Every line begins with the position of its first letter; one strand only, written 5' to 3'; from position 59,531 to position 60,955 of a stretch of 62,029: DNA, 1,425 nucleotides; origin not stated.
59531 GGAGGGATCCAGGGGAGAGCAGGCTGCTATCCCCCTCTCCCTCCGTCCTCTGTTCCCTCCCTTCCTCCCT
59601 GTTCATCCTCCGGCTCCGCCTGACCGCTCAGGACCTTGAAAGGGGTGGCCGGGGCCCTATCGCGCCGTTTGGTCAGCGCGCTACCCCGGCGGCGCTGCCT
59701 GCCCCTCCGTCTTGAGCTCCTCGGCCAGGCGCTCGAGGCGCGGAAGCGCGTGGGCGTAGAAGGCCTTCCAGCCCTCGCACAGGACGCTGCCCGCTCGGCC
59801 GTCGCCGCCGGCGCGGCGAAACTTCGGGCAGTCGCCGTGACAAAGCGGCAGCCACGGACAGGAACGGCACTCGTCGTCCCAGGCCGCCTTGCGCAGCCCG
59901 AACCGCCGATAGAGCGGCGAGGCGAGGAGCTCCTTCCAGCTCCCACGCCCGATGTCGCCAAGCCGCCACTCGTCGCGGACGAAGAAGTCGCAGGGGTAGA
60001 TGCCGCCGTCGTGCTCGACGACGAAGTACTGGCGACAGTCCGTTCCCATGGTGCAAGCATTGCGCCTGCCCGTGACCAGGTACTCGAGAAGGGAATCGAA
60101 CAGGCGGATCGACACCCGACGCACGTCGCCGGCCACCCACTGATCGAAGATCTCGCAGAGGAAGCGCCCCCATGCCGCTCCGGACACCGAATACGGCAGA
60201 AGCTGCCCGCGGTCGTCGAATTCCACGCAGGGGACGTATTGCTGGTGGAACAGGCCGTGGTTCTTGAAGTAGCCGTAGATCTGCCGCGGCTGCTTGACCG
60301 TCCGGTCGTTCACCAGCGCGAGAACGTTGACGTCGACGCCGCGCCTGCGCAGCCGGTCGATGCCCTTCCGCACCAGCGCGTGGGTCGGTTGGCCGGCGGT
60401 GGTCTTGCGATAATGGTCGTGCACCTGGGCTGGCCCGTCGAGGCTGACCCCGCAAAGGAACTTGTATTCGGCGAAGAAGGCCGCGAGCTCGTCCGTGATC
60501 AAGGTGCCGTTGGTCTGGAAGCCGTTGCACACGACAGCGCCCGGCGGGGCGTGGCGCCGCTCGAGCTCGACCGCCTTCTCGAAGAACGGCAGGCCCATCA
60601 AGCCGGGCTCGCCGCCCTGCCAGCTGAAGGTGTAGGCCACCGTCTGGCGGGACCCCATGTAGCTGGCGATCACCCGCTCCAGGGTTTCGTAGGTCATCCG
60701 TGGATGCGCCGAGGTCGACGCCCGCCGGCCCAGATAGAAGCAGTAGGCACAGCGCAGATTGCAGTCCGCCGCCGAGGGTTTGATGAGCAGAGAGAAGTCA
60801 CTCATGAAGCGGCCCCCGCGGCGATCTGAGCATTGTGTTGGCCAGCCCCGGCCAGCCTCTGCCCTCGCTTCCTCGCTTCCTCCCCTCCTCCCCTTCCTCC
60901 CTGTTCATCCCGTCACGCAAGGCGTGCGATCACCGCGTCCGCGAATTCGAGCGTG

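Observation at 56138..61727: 5.4-kb insertion bracketed by a 160-bp direct duplication of a gene's 3' end (att-like structure, no integrase)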

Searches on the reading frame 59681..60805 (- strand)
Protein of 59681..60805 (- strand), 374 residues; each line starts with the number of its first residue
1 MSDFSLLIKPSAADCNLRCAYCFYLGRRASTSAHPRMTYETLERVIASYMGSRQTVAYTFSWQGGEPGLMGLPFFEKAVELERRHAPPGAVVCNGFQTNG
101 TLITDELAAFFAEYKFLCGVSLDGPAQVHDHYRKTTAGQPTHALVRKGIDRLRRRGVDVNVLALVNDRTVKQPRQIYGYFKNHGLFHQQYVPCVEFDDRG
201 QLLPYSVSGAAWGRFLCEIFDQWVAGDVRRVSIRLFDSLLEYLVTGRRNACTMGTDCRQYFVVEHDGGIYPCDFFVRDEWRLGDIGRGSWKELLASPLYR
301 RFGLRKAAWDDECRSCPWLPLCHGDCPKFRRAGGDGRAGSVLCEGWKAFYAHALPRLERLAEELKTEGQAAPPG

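Call 11: search_protein_families(library=pfam, proteins=[window:59681-60805:-], max_evalue=0.01)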
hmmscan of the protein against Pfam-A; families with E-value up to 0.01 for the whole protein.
window:59681-60805:- (374 aa): 3 families
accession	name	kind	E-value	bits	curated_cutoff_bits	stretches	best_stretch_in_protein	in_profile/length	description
PF04055.27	Radical_SAM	-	8.2e-13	49.3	29.5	1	15-169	7-155/166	Radical SAM superfamily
PF13186.11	SPASM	-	1.1e-11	45.3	21.5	1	258-317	5-67/67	Iron-sulfur cluster-binding domain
PF13353.11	Fer4_12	-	0.0089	16.8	22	0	13-115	13-110/137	4Fe-4S single cluster domain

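Call 12: search_protein_families(library=ncbifam, proteins=[window:59681-60805:-], max_evalue=0.01)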
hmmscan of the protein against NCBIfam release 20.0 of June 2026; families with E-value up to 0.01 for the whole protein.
window:59681-60805:- (374 aa): 57 families (the best 25 are shown)
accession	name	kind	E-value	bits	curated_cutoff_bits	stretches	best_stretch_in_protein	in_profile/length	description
TIGR03942.1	sulfatase_rSAM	equivalog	4e-116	388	349.45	1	6-362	2-362/363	anaerobic sulfatase maturase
NF010321.0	PRK13758.1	equivalog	1.4e-84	284.4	441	1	1-365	1-370/370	anaerobic sulfatase-maturase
NF010308.0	PRK13745.1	equivalog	1.4e-82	277.8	484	1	6-367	15-395/412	anaerobic sulfatase-maturation protein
NF041298.1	rSAM_mat_DynA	equivalog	1.4e-52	178.8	450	1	7-358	4-354/356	dynobactin maturation radical SAM/SPASM protein DynA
NF041300.1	rSAM_mat_DarW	exception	2.4e-43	148.6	650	1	12-331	48-371/415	radical SAM/SPASM peptide maturase DarW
TIGR04083.1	rSAM_pep_methan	hypoth_equivalog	6.6e-38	130.5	300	1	13-357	8-343/376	TIGR04083 family peptide-modifying radical SAM enzyme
NF041707.1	rSAM_YhhB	equivalog_domain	1.3e-37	129.6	445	1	6-359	4-367/369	cyclophane-forming radical SAM/SPASM peptide maturase YhhB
NF038005.1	rSAM_mat_DarE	equivalog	6.4e-37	127.3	650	1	12-330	81-404/432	darobactin maturation radical SAM/SPASM protein DarE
TIGR04261.1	rSAM_GlyRichRpt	subfamily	6.1e-35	120.9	310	1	13-266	5-259/363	cyclophane-forming radical SAM/SPASM peptide maturase GrrM/OscB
TIGR04269.1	SAM_SPASM_FxsB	subfamily_domain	2.3e-33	115.7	370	1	12-352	9-360/363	FxsB family cyclophane-forming radical SAM/SPASM peptide maturase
NF041718.1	rSAM_phane_AMC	equivalog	1.6e-30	106.3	425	1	6-251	8-242/362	cyclophane-forming radical SAM peptide maturase AmcB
TIGR03906.1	quino_hemo_SAM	equivalog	1.3e-27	96.6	453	1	12-339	101-429/467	quinohemoprotein amine dehydrogenase maturation protein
NF047865.1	rSAM_PapB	equivalog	3.1e-27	95.7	340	1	12-328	10-318/330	PapB family radical SAM/SPASM ranthipeptide maturase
TIGR03978.1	rSAM_paired_1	equivalog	1.5e-25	89.9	370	1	13-185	91-262/466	His-Xaa-Ser system radical SAM maturase HxsB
TIGR04064.1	rSAM_nif11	equivalog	4.7e-24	84.9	518.7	2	12-152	85-224/459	nif11-like peptide radical SAM maturase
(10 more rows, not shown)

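Call 32: find_encoding_contigs(protein=window:59681-60805:-, flank=10000, max_places=10)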
Protein window:59681-60805:- (374 aa): 1 contig read that carries it; 1 place shown.
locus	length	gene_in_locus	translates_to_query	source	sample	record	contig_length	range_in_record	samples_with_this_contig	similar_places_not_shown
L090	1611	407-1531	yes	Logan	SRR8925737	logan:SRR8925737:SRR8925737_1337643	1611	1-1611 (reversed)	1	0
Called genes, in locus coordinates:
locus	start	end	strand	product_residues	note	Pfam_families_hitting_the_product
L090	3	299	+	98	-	?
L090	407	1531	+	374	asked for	PF04055:Radical_SAM, PF13186:SPASM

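Call 35: find_homologous_proteins(query=window:59681-60805:-, max_evalue=1e-60)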
Query window:59681-60805:- (374 aa): 4933 proteins with E <= 1e-60 among 8000 candidates; the best 120 are listed.
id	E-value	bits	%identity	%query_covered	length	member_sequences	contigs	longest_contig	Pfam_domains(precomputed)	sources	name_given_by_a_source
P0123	6.9e-265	896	100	100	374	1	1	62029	PF13186.12,PF04055.28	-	-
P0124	8.3e-242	820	91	100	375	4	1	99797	PF13186.12,PF04055.28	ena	-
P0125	2.4e-229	779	86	99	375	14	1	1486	PF13186.12,PF04055.28,PF13353.12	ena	-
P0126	1.8e-199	681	76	98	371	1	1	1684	PF13186.12,PF04055.28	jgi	jgi:uncharacterized protein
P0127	1.1e-195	668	75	98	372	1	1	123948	PF13186.12,PF04055.28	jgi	jgi:uncharacterized protein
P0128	5.2e-195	666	74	98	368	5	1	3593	PF13186.12,PF04055.28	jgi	jgi:uncharacterized protein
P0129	2.2e-194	664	72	100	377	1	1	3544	PF13186.12,PF04055.28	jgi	jgi:uncharacterized protein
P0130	4.2e-194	663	74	97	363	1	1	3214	PF13186.12,PF04055.28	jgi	jgi:uncharacterized protein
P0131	1.5e-192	658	75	97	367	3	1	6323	PF13186.12,PF04055.28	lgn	-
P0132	1.9e-192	658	74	98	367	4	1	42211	PF13186.12,PF04055.28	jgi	jgi:uncharacterized protein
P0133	2.6e-192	657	73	98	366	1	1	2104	PF13186.12,PF04055.28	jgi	jgi:uncharacterized protein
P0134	3.4e-192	657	72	99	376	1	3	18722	PF13186.12,PF04055.28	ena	-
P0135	4.7e-192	656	72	98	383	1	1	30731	PF13186.12,PF04055.28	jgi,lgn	jgi:uncharacterized protein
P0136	6.5e-192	656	73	98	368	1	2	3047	PF13186.12,PF04055.28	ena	-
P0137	9.3e-192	655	74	98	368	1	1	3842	PF13186.12,PF04055.28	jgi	jgi:uncharacterized protein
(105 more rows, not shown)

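Call 36: find_encoding_contigs(protein=P0124, flank=10000)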
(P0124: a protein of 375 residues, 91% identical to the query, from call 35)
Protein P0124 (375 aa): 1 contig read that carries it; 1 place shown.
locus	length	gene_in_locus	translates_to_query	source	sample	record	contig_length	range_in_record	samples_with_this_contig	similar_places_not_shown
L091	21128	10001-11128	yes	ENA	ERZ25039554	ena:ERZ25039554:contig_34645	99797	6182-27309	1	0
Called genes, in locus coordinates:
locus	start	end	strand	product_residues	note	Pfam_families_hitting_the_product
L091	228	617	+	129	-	PF00507:Oxidored_q4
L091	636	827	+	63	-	-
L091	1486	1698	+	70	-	PF00329:Complex1_30kDa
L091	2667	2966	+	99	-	PF00346:Complex1_49kDa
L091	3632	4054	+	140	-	-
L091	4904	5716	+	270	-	PF00146:NADHdh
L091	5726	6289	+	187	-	PF13183:Fer4_8 (faint), PF14697:Fer4_21 (faint), PF12797:Fer4_2 (faint), PF13484:Fer4_16 (faint), PF12838:Fer4_7, PF00037:Fer4 (weak)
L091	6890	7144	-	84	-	-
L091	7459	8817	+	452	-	PF22458:RsmF-B_ferredox, PF01189:Methyltr_RsmB-F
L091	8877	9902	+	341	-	PF00180:Iso_dh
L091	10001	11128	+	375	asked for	PF04055:Radical_SAM, PF13186:SPASM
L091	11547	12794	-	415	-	PF00884:Sulfatase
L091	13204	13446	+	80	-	-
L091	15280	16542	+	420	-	PF00821:PEPCK_GTP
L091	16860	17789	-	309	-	-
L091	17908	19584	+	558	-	-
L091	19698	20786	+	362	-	-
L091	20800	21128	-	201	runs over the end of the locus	-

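Call 37: find_encoding_contigs(protein=P0127, flank=8000)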
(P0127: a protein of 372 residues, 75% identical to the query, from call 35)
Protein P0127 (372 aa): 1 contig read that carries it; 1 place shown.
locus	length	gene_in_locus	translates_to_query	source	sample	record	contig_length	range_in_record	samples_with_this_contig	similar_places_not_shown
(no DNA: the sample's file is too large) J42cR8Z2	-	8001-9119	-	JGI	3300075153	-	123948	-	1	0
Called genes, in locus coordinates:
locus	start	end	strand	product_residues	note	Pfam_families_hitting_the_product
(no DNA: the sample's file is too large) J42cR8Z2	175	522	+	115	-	-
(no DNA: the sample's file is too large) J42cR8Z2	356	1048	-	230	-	-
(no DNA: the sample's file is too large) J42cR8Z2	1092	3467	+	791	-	PF01326:PPDK_N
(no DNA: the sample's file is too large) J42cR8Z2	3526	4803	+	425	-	-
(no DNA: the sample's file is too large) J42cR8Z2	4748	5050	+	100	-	-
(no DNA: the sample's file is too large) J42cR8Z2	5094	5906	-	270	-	PF02900:LigB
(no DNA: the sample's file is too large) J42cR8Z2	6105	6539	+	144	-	-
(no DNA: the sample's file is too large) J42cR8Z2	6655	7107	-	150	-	-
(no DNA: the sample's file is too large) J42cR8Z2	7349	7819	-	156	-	PF00583:Acetyltransf_1, PF13673:Acetyltransf_10, PF13508:Acetyltransf_7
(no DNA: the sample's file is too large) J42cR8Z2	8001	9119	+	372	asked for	PF04055:Radical_SAM, PF13186:SPASM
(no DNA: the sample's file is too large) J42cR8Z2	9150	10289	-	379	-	-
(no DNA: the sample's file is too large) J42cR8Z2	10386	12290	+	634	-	PF18998:Flg_new_2, PF00544:Pectate_lyase_4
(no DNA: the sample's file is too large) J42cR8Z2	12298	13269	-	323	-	PF10609:ParA, PF13614:AAA_31, PF00142:Fer4_NifH (faint), PF01656:CbiA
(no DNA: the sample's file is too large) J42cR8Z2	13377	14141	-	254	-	PF00899:ThiF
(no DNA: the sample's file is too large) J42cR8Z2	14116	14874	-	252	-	PF01026:TatD_DNase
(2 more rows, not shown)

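Call 70: list_cluster_members(proteins=[P0124, P0125, P0123])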
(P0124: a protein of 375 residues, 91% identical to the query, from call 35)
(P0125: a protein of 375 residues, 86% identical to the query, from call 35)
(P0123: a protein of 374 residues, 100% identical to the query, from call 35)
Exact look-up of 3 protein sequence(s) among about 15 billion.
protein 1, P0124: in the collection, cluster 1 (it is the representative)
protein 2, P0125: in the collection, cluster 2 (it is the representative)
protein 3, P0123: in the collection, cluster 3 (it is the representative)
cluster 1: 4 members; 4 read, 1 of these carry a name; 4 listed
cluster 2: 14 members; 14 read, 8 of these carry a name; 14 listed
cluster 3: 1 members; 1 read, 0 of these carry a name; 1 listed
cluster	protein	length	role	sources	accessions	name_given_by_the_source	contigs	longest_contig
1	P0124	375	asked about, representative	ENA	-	-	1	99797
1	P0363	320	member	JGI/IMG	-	uncharacterized protein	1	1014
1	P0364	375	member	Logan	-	-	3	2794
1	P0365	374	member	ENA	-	-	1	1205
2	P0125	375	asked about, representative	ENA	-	-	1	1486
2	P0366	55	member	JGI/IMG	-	sulfatase maturation enzyme AslB (radical SAM superfamily)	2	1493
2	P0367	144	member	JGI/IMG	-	uncharacterized protein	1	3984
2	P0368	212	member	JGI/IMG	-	uncharacterized protein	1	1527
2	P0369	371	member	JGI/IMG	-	uncharacterized protein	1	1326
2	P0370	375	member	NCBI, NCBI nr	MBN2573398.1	MAG: anaerobic sulfatase maturase [Deltaproteobacteria bacterium] | anaerobic sulfatase maturase [Deltaproteobacteria bacterium]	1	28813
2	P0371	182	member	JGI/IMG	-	uncharacterized protein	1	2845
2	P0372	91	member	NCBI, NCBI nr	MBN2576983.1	MAG: SPASM domain-containing protein [Deltaproteobacteria bacterium] | SPASM domain-containing protein [Deltaproteobacteria bacterium]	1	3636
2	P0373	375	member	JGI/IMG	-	uncharacterized protein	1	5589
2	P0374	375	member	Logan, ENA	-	-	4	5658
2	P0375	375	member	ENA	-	-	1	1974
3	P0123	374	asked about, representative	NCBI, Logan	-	-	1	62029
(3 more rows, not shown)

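Call 71: find_encoding_contigs(protein=P0370, flank=10000)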
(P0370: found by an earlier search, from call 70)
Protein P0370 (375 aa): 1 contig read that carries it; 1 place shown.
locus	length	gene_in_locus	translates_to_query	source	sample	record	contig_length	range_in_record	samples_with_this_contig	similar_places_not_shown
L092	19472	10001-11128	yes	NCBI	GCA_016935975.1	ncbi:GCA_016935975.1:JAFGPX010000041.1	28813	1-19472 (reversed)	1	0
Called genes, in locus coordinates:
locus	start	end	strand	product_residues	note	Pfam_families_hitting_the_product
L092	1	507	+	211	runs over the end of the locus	PF13489:Methyltransf_23, PF08241:Methyltransf_11, PF08242:Methyltransf_12 (weak), PF13649:Methyltransf_25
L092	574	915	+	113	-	-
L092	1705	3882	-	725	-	PF00580:UvrD-helicase, PF01443:Viral_helicase1 (faint), PF13245:AAA_19, PF13604:AAA_30 (faint), PF13361:UvrD_C, PF13538:UvrD_C_2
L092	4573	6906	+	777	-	PF01564:Spermine_synth (weak)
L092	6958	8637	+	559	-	PF13231:PMT_2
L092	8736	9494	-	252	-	PF04989:RMNT_CmcI, PF13578:Methyltransf_24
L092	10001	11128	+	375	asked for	PF04055:Radical_SAM, PF13186:SPASM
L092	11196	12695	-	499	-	PF00884:Sulfatase, PF01663:Phosphodiest (faint), PF16347:SGSH_C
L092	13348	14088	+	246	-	PF19502:DUF6036 (weak)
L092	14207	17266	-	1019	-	PF02811:PHP, PF07733:DNA_pol3_alpha, PF17657:DNA_pol3_finger, PF14579:HHH_6, PF01336:tRNA_anti-codon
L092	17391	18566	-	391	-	PF00817:IMS, PF11799:IMS_C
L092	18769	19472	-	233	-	PF01904:DUF72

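Call 77: search_protein_families(library=pfam, proteins=[L091:13204-13446:+, L091:13844-14158:-], max_evalue=0.01)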
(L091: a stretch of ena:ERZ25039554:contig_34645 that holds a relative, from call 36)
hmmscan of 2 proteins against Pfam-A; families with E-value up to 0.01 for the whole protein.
L091:13204-13446:+ (80 aa): 0 families

L091:13844-14158:- (104 aa): 16 families
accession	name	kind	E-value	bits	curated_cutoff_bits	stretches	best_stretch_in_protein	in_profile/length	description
PF13412.12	HTH_24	-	3.6e-06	26.9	21.9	1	17-54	8-45/48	Winged helix-turn-helix DNA-binding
PF24034.1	DUF7343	-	1.1e-05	25.6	27.6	1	11-66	2-58/62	Domain of unknown function (DUF7343)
PF12802.13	MarR_2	-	1.9e-05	25.2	27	1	13-60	6-54/61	MarR family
PF01047.28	MarR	-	2.3e-05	24.6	24.6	1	14-60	5-51/59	MarR family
PF01978.25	TrmB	-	6.5e-05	23.2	25.6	1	15-68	11-63/68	Sugar-specific transcriptional regulator TrmB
PF13545.12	HTH_Crp_2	-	0.00016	22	27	1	26-64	22-58/70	Crp-like helix-turn-helix domain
PF25213.1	HVO_A0261_N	-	0.00017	21.8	35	1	12-59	11-57/86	HVO_A0261 N-terminal domain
PF02082.26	Rrf2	-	0.00027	21.5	30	1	15-67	9-63/132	Iron-dependent Transcriptional regulator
PF08279.18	HTH_11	-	0.00049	20.3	25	1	18-58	6-45/55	HTH domain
PF13551.12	HTH_29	-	0.00053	20.5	28.1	1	17-64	5-49/64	Winged helix-turn helix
PF13338.12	AbiEi_4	-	0.0023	18.4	25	1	27-62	14-44/49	Transcriptional regulator, AbiEi antitoxin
PF09339.16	HTH_IclR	-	0.0029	17.8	22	1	15-54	6-46/52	IclR helix-turn-helix domain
PF13518.12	HTH_28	-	0.0033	17.9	25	1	28-62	14-50/52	Helix-turn-helix domain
PF07848.18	PaaX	-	0.0074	16.9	24.8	1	32-69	29-66/70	PaaX-like protein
PF02002.24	TFIIE_alpha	-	0.0075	16.6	22.9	1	13-63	14-63/105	TFIIE alpha subunit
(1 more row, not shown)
